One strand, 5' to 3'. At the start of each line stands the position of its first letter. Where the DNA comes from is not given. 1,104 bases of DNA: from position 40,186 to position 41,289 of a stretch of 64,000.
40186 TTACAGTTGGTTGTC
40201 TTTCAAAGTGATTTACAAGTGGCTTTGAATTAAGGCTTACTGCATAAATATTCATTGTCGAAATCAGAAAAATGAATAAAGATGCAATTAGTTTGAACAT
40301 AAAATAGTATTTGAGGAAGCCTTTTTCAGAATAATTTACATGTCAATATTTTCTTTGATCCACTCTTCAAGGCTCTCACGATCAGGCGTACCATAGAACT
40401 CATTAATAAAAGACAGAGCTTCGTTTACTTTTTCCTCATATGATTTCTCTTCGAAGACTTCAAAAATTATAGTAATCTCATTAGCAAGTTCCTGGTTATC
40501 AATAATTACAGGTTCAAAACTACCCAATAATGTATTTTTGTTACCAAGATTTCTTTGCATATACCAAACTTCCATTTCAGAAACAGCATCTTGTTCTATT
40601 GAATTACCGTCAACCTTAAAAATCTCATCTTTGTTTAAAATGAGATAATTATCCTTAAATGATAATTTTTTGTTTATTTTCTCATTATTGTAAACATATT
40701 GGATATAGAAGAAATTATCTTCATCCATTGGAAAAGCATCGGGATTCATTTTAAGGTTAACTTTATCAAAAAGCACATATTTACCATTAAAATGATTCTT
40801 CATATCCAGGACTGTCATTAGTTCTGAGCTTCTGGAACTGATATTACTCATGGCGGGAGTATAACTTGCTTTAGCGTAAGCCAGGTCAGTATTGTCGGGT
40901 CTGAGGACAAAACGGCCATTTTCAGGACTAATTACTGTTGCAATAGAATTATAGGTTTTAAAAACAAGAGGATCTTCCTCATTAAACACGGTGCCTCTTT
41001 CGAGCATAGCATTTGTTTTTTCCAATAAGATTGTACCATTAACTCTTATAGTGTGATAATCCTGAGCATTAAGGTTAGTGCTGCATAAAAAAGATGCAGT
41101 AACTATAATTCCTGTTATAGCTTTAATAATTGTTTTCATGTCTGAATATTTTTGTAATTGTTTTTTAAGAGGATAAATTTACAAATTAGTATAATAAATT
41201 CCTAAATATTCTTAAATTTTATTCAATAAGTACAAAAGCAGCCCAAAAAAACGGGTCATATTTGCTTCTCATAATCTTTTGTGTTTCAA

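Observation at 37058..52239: Six-gene envelope cluster: TPR-CHAT caspase-like lipoprotein flanked by two paralogous transmembrane PP2C sensors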

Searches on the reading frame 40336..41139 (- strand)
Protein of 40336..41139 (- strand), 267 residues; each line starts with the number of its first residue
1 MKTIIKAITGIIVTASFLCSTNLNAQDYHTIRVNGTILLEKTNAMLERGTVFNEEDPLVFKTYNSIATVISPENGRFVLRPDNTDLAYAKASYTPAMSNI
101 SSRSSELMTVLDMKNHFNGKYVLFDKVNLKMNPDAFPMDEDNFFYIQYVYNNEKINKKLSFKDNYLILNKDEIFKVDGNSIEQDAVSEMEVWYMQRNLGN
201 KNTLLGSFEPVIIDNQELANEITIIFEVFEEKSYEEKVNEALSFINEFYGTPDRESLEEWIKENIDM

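Call 3: search_protein_families(library=pfam, proteins=[window:40336-41139:-], max_evalue=0.01)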
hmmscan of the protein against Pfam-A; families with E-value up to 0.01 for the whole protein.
window:40336-41139:- (267 aa): 0 families

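Call 4: search_protein_families(library=ncbifam, proteins=[window:40336-41139:-], max_evalue=0.01)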
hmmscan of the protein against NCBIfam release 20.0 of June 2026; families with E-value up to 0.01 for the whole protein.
window:40336-41139:- (267 aa): 0 families

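Call 8: find_homologous_proteins(query=window:40336-41139:-)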
Query window:40336-41139:- (267 aa): 43 proteins with E <= 0.001 among 546 candidates.
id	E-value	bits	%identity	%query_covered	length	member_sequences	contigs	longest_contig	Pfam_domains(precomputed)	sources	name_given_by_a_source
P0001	1.4e-170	584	100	100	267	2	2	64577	-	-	-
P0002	2.3e-128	445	75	100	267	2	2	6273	-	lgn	-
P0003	1.7e-92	328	51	93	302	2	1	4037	-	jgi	-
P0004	4.3e-92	327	55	100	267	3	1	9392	-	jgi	jgi:hypothetical protein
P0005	1.8e-90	321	47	97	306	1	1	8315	-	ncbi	-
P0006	3.1e-90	320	53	100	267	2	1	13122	-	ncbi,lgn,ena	-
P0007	3.8e-90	320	49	100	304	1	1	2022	-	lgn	-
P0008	2.0e-89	318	49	94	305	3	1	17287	-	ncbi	-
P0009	1.8e-87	311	54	96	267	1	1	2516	-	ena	-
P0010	2.3e-87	311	53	100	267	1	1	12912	-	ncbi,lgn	-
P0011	4.1e-86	307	47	100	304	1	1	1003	-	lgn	-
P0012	5.1e-85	303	48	91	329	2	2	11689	-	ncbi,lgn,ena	-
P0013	4.9e-84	300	46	98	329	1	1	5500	-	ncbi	-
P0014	7.0e-84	300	45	98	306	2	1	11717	-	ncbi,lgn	-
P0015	4.4e-61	225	43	99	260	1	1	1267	-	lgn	-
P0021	8.6e-53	198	41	90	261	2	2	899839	-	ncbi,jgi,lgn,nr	ncbi:MAG TPA: hypothetical protein VMT63_01790 [Bacteroidales bacterium]|nr:hypothetical protein [Ba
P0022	1.1e-52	197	40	96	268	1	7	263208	-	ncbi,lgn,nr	ncbi:MAG: hypothetical protein R2780_07400 [Crocinitomicaceae bacterium]|nr:hypothetical protein [Cr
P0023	1.6e-52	197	41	90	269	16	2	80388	-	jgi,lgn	jgi:hypothetical protein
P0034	1.1e-48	184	38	100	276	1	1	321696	-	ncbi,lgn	ncbi:MAG: hypothetical protein ACWA41_11585 [Putridiphycobacter sp.]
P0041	3.1e-40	157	38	90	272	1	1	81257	-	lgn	-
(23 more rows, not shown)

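Call 11: find_encoding_contigs(protein=P0021, flank=10000, max_places=2)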
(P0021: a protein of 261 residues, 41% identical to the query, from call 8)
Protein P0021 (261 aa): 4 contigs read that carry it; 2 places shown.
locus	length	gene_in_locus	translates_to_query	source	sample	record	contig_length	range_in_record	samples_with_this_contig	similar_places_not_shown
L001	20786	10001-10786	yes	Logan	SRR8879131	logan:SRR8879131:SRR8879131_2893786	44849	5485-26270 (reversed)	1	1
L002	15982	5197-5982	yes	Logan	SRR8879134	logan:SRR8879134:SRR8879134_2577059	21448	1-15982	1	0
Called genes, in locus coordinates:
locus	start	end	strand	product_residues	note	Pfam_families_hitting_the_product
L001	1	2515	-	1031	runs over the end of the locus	PF00873:ACR_tran, PF03176:MMPL, PF02355:SecD_SecF_C (faint), PF03176:MMPL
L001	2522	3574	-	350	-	PF25917:BSH_RND, PF25973:BSH_CzcB (weak), PF25876:HH_MFP_RND, PF25954:Beta-barrel_RND_2, PF25967:RND-MFP_C (weak), PF25989:YknX_C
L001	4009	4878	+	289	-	PF01261:AP_endonuc_2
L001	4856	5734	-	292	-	PF06966:DUF1295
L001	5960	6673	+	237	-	PF09411:PagL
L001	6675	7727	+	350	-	PF01569:PAP2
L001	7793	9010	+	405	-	PF13505:OMP_b-brl, PF01389:OmpA_membrane (weak), PF09411:PagL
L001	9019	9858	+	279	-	PF06983:3-dmu-9_3-mt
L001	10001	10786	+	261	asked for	-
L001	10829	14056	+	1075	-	PF07495:Y_Y_Y, PF07228:SpoIIE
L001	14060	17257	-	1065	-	PF07719:TPR_2 (faint), PF13374:TPR_10 (faint), PF13424:TPR_12 (weak), PF24885:TPR_NPHP3 (faint), PF13424:TPR_12 (weak), PF12770:CHAT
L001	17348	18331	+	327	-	-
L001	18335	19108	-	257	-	-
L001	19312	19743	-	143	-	PF00583:Acetyltransf_1, PF13673:Acetyltransf_10, PF13508:Acetyltransf_7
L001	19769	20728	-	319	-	PF02470:MlaD, PF28544:Helical_needle (weak)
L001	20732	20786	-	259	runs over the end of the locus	PF00005:ABC_tran, PF13304:AAA_21 (faint)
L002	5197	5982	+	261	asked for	-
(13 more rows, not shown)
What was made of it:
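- L001 has p267 then Y_Y_Y-PP2C, with a convergent CHAT gene (call 11).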

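Call 12: find_encoding_contigs(protein=P0022, flank=10000, max_places=2)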
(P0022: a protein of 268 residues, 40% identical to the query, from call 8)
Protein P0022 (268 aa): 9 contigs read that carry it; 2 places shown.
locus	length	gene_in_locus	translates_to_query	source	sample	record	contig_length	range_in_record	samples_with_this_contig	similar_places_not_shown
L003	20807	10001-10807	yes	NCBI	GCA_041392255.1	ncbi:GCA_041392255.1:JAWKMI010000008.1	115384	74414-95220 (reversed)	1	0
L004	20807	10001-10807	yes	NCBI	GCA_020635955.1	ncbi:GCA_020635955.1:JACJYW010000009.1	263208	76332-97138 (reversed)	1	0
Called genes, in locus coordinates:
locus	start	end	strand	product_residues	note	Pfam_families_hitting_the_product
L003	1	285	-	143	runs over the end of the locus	PF05751:FixH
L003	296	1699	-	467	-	PF12801:Fer4_5, PF13183:Fer4_8 (faint), PF12838:Fer4_7 (weak), PF13187:Fer4_9 (weak), PF13237:Fer4_10 (weak), PF13484:Fer4_16 (weak), PF13746:Fer4_18, PF11614:FixG_C, +3 more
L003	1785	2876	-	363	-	PF14715:FixP_N, PF00034:Cytochrom_C (weak), PF13442:Cytochrome_CBB3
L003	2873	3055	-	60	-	PF05545:FixQ (weak)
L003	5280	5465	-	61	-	PF03597:FixS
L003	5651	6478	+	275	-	PF00582:Usp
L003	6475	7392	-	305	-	PF01963:TraB_PrgY_gumN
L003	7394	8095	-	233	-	PF03848:TehB (weak), PF13489:Methyltransf_23, PF08241:Methyltransf_11, PF08242:Methyltransf_12 (faint), PF13649:Methyltransf_25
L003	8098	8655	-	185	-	PF07929:PRiA4_ORF3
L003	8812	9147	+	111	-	PF00376:MerR, PF13411:MerR_1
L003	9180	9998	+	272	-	-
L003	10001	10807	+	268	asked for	-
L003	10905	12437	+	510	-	PF00117:GATase, PF07722:Peptidase_C26, PF02540:NAD_synthase, PF00958:GMP_synt_C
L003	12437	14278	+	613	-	PF01476:LysM, PF23446:LysM1_NFP_LYK (faint), PF01476:LysM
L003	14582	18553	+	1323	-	PF00801:PKD (faint), PF18911:PKD_4, PF01483:P_proprotein (faint), PF18911:PKD_4 (weak), PF13585:CHU_C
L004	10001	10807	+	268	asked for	-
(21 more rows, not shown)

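Call 29: predict_structure(alignment_id=A1)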
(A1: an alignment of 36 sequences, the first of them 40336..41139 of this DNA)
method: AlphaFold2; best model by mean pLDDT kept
length: 267 residues; sequences in the alignment: 36
mean_pLDDT: 87.4   pTM: 0.78
mean pLDDT of the five models: 87.4, 86.9, 85.4, 85.0, 84.9
residues with pLDDT >= 90: 171; 70-90: 67; 50-70: 26; < 50: 3
segments of 3 or more residues with pLDDT < 50: none
pLDDT, mean of each block of 10 residues (from residue 1): 77 75 73 91 91 88 88 89 60 67 69 89 93 93 97 96 95 94 92 95 96 94 95 93 92 92 87
secondary structure, 60 per line:
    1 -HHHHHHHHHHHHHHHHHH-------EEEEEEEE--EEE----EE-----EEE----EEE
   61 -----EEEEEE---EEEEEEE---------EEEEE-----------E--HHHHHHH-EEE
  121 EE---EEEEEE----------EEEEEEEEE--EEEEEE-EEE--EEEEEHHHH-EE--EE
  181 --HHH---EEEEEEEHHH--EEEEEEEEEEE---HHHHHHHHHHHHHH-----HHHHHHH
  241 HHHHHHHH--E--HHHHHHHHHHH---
elements in order: H2-19 E27-34 E37-39 E51-53 E58-60 E66-71 E75-81 E91-95 H110-116 E118-122 E126-131 E142-150 E153-158 E160-162 E165-169 H170-173 E189-195 E201-211 H215-228 H234-248 H254-264

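Call 33: fold_search(model_id=the predicted structure, library=pdb)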
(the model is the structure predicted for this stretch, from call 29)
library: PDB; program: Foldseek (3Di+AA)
matches with E <= 10: 1565; with E <= 0.001: 1
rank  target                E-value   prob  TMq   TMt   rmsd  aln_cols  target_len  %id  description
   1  2ptu_A                9.4e-04  0.99  0.20  0.39   5.7       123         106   10  Structure of NK cell receptor 2B4 (CD244) (released 2007-11-20)
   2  6vsv                  1.8e-03  0.98  0.20  0.38   6.7       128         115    8  Crystal structure of a disease mutant of the Voltage-gated Sodium Channel Beta 4 subunit extracellular domain (released 2020-08-26)
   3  5fuc_C                1.9e-03  0.57  0.18  0.23  17.8       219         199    7  Biophysical and cellular characterisation of a junctional epitope antibody that locks IL-6 and gp80 together in a stab (released 2017-01-25)
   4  7z0l_B                2.2e-03  0.51  0.19  0.15  20.8       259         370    9  IL-27 signalling complex (released 2022-07-27)
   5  7k80_H                2.3e-03  0.80  0.21  0.21  18.3       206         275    9  KIR3DL1*001 in complex with HLA-A*24:02 presenting the RYPLTFGW peptide (released 2020-12-09)
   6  2ptu_B                2.6e-03  0.99  0.20  0.41   5.5       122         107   13  Structure of NK cell receptor 2B4 (CD244) (released 2007-11-20)
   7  9fly_A                2.7e-03  0.41  0.15  0.06  18.2       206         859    8  CryoEM structure of the base (4151-5009) in the grappling hook protein A (GhpA) in the bacterium Aureispira sp. CCB-QB (released 2024-10-16)
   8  6v3j_G                3.7e-03  0.77  0.21  0.20  17.6       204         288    8  KIR3DL1 in complex with HLA-B*57:03 presenting the peptide LSSPVTKSF (released 2020-05-20)
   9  7dtd_B                3.9e-03  0.96  0.20  0.38   6.7       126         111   10  Voltage-gated sodium channel Nav1.1 and beta4 (released 2021-04-07)
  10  5f4e_A                4.1e-03  0.98  0.21  0.23   5.9       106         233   10  Crystal structure of the human sperm Izumo1 and egg Juno complex (released 2016-06-15)
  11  8kgz_A                4.4e-03  0.57  0.21  0.24  19.1       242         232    7  Crystal structure of single-chain Fv antibody against antigen peptide from SARS-CoV2 S-spike protein (released 2023-11-08)
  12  5b38_G                4.4e-03  0.51  0.18  0.18  17.1       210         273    8  KIR3DL1*005 in complex with HLA-B*57:01 (released 2016-03-30)
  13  4mz2                  4.7e-03  0.95  0.20  0.38   6.7       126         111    9  Crystal structure of the voltage-gated sodium channel beta 4 subunit extracellular domain (released 2013-12-04)
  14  7lmw_A                5.6e-03  0.97  0.20  0.25   5.5       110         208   12  Receptor for Advanced Glycation End Products VC1 domain in complex with 3-(3-((4-(4-carboxyphenoxy)benzyl)oxy)phenyl)- (released 2021-07-28)
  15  4mz3_A                6.3e-03  0.97  0.21  0.39   6.9       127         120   10  Crystal structure of the voltage-gated sodium channel beta 4 subunit extracellular domain, C131W mutant (released 2013-12-04)
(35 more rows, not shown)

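Call 44: search_protein_families(library=padloc, proteins=[window:40336-41139:-], max_evalue=0.001)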
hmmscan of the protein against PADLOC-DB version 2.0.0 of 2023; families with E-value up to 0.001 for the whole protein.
window:40336-41139:- (267 aa): 0 families
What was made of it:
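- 40336..41139 (-): p267: a secreted 267-aa protein of an unnamed family. Two beta-sandwich domains plus a C-terminal three-helix bundle. No Pfam, NCBIfam or PADLOC hit (calls 3, 4, 44).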

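Call 71: find_encoding_contigs(protein=P0023, flank=8000, max_places=1)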
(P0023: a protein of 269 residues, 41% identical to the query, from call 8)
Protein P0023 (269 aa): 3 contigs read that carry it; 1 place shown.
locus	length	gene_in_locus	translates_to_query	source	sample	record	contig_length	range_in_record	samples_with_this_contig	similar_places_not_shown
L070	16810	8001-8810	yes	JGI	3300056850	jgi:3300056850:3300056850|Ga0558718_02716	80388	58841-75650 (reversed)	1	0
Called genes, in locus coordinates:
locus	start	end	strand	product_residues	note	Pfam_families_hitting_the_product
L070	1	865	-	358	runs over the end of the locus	PF14715:FixP_N, PF00034:Cytochrom_C, PF13442:Cytochrome_CBB3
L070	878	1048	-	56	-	PF05545:FixQ (weak)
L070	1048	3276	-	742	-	PF00115:COX1, PF02433:FixO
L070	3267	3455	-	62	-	PF03597:FixS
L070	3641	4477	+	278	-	PF00582:Usp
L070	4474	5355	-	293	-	PF01963:TraB_PrgY_gumN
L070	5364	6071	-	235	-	PF13489:Methyltransf_23 (weak), PF13847:Methyltransf_31 (weak), PF08242:Methyltransf_12 (faint), PF13649:Methyltransf_25 (weak)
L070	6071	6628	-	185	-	PF07929:PRiA4_ORF3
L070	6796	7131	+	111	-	PF00376:MerR, PF13411:MerR_1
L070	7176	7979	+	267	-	-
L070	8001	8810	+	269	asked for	-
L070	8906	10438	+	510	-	PF00117:GATase, PF07722:Peptidase_C26 (weak), PF02540:NAD_synthase, PF00958:GMP_synt_C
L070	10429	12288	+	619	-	PF23446:LysM1_NFP_LYK (faint), PF01476:LysM, PF13458:Peripla_BP_6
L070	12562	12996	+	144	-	-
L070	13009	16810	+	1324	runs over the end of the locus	PF00801:PKD, PF18911:PKD_4, PF01483:P_proprotein (faint), PF13585:CHU_C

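Call 72: find_encoding_contigs(protein=P0034, flank=8000, max_places=1)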
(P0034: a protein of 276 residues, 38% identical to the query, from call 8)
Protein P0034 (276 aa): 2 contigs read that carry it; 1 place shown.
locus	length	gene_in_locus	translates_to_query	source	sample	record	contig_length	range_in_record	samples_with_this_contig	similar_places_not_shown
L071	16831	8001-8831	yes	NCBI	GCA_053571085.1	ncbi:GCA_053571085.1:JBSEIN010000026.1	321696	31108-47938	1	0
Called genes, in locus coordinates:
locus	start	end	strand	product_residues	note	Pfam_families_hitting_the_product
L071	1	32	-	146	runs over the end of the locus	PF05751:FixH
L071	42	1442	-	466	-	PF12801:Fer4_5, PF13484:Fer4_16 (faint), PF13534:Fer4_17 (faint), PF12838:Fer4_7 (weak), PF13187:Fer4_9 (weak), PF13237:Fer4_10 (weak), PF13746:Fer4_18, PF11614:FixG_C, +1 more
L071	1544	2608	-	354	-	PF14715:FixP_N, PF00034:Cytochrom_C, PF13442:Cytochrome_CBB3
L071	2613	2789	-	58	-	PF05545:FixQ (weak)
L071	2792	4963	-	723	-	PF00115:COX1, PF02433:FixO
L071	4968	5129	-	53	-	PF03597:FixS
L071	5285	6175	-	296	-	PF01963:TraB_PrgY_gumN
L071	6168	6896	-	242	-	PF13489:Methyltransf_23 (weak), PF13847:Methyltransf_31 (faint), PF08241:Methyltransf_11 (faint), PF08242:Methyltransf_12 (weak), PF13649:Methyltransf_25 (weak)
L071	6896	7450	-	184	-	PF07929:PRiA4_ORF3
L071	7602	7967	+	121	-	PF00376:MerR, PF13411:MerR_1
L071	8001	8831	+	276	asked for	-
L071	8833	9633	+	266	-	-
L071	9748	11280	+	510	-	PF00117:GATase, PF07722:Peptidase_C26 (weak), PF03054:tRNA_Me_trans (faint), PF02540:NAD_synthase, PF00958:GMP_synt_C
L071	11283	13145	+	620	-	PF01476:LysM, PF13458:Peripla_BP_6 (faint), PF23446:LysM1_NFP_LYK (faint), PF01476:LysM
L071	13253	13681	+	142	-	-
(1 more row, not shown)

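Call 73: find_encoding_contigs(protein=P0041, flank=8000, max_places=1)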
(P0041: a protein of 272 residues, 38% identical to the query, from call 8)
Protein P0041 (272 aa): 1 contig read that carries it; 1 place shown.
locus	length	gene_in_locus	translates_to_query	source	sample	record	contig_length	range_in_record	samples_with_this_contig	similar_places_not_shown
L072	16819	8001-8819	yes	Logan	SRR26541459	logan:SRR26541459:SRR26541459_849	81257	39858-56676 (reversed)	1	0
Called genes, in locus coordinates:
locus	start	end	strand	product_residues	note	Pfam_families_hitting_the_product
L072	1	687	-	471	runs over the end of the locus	PF12801:Fer4_5, PF13534:Fer4_17 (faint), PF12838:Fer4_7 (weak), PF13187:Fer4_9 (weak), PF13237:Fer4_10 (weak), PF13484:Fer4_16 (weak), PF13746:Fer4_18, PF11614:FixG_C, +2 more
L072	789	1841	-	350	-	PF14715:FixP_N, PF00034:Cytochrom_C, PF13442:Cytochrome_CBB3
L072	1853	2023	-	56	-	-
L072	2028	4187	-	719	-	PF00115:COX1, PF02433:FixO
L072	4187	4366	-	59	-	PF03597:FixS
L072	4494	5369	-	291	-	PF01963:TraB_PrgY_gumN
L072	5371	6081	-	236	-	-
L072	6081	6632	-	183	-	PF07929:PRiA4_ORF3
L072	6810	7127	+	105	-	PF00376:MerR, PF13411:MerR_1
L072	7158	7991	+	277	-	-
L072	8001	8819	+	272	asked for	-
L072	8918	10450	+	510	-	PF00117:GATase, PF07722:Peptidase_C26 (weak), PF02540:NAD_synthase, PF00958:GMP_synt_C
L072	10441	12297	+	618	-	PF01476:LysM, PF23446:LysM1_NFP_LYK (faint), PF01476:LysM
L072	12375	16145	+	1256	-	PF00801:PKD (weak), PF18911:PKD_4, PF22352:K319L-like_PKD (faint), PF18911:PKD_4, PF13585:CHU_C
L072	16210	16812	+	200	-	-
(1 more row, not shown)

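Call 74: search_protein_representatives(alignment_id=A1)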
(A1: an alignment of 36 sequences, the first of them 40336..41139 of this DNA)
Query: 36 sequences, 269 profile positions. Proteins with E-value up to 0.001 (for the whole library): 1116; up to 1e-10: 814; up to 1e-30: 319. The best 150 are listed.
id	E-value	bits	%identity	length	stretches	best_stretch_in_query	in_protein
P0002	7.4e-110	382.9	-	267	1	1-268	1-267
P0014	1.6e-107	375.3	-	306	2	84-266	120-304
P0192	6.8e-96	337.1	-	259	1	12-268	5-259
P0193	1.0e-95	336.5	-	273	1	7-268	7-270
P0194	1.6e-93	329.4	-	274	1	5-268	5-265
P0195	4.5e-92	324.6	-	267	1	8-268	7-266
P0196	2.8e-91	322.0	-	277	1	10-268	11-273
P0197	8.1e-91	320.5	-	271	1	2-268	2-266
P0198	3.2e-90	318.5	-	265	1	11-268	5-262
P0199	1.1e-89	316.7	-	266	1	12-267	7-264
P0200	6.7e-85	301.1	-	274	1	11-268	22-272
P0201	6.9e-85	301.0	-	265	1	11-268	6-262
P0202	1.1e-84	300.3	-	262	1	10-268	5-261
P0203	1.4e-84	300.1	-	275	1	23-266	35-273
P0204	1.5e-84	299.9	-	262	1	10-265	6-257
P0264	1.2e-53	198.5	-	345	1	28-267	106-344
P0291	1.6e-48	181.8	-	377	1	24-268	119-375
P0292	2.8e-48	181.0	-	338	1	27-268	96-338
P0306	9.9e-47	175.9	-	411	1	24-268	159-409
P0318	6.1e-46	173.3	-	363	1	26-268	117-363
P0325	3.4e-45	170.9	-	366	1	26-268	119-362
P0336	3.9e-44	167.4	-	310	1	24-267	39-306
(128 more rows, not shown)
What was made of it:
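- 40336..41139 (-): The family has 1116 representative clusters (call 74).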

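Call 75: search_protein_families(library=pfam, proteins=[P0264, P0291, P0292, P0306, P0318, P0325, P0336], max_evalue=0.01)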
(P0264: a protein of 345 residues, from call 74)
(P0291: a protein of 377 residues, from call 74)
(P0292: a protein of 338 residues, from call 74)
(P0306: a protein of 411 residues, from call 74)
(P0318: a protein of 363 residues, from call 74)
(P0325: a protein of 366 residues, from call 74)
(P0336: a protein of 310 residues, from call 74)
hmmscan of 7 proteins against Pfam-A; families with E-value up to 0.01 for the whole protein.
P0264 (345 aa): 0 families

P0291 (377 aa): 0 families

P0292 (338 aa): 0 families

P0306 (411 aa): 0 families

P0318 (363 aa): 0 families

P0325 (366 aa): 0 families

P0336 (310 aa): 0 families
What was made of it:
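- Tried and rejected: Seven N-terminally extended members have no Pfam domain (call 75).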

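Call 77: search_solved_structures(query=A1, max_evalue=1)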
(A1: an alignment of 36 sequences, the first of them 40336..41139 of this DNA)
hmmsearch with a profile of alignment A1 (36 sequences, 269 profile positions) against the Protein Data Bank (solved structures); distinct sequences matched with E-value up to 1: 0.
